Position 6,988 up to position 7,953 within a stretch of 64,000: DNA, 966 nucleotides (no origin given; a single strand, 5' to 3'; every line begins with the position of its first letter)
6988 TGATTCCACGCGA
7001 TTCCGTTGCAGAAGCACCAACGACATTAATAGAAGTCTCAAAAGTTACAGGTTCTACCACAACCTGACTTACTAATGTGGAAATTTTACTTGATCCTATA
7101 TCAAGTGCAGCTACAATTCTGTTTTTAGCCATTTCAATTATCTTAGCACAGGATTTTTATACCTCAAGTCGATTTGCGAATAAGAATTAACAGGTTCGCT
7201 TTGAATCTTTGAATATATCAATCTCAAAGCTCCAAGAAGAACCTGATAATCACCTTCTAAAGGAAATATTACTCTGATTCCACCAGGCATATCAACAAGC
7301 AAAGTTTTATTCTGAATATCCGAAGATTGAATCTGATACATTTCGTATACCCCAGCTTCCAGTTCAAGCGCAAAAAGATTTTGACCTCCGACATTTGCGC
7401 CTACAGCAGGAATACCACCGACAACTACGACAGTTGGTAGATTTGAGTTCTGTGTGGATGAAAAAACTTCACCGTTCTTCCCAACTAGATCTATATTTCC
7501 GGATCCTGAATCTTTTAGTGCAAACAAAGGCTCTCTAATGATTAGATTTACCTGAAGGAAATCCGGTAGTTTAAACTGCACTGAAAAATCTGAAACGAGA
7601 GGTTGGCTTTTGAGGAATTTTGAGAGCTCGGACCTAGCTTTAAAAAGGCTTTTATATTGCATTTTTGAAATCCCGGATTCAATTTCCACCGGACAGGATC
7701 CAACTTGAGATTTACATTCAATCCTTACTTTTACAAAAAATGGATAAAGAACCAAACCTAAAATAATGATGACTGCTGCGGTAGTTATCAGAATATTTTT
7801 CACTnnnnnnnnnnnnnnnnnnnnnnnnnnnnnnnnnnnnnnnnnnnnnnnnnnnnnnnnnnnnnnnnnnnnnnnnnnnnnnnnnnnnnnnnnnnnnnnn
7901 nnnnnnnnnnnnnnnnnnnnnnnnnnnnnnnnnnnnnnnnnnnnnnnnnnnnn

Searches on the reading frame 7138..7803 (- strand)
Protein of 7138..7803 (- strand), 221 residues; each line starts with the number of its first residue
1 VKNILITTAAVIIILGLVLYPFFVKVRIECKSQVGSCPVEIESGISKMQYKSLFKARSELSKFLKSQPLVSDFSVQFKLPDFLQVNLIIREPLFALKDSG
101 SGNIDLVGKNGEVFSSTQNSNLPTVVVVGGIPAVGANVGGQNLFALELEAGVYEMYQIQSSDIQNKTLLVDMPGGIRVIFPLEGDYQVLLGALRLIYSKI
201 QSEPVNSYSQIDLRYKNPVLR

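Call 8: search_protein_families(library=pfam, proteins=[window:7138-7803:-], max_evalue=0.0001)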
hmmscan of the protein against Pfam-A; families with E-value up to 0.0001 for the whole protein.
window:7138-7803:- (221 aa): 0 families

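Call 63: search_protein_families(library=pfam, proteins=[window:7138-7803:-], max_evalue=0.5)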
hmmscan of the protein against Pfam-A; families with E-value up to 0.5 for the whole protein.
window:7138-7803:- (221 aa): 1 family
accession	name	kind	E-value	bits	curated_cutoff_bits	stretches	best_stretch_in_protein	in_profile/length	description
PF03799.20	FtsQ_DivIB_C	-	0.06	14.7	21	1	100-214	6-114/114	Cell division protein FtsQ/DivIB, C-terminal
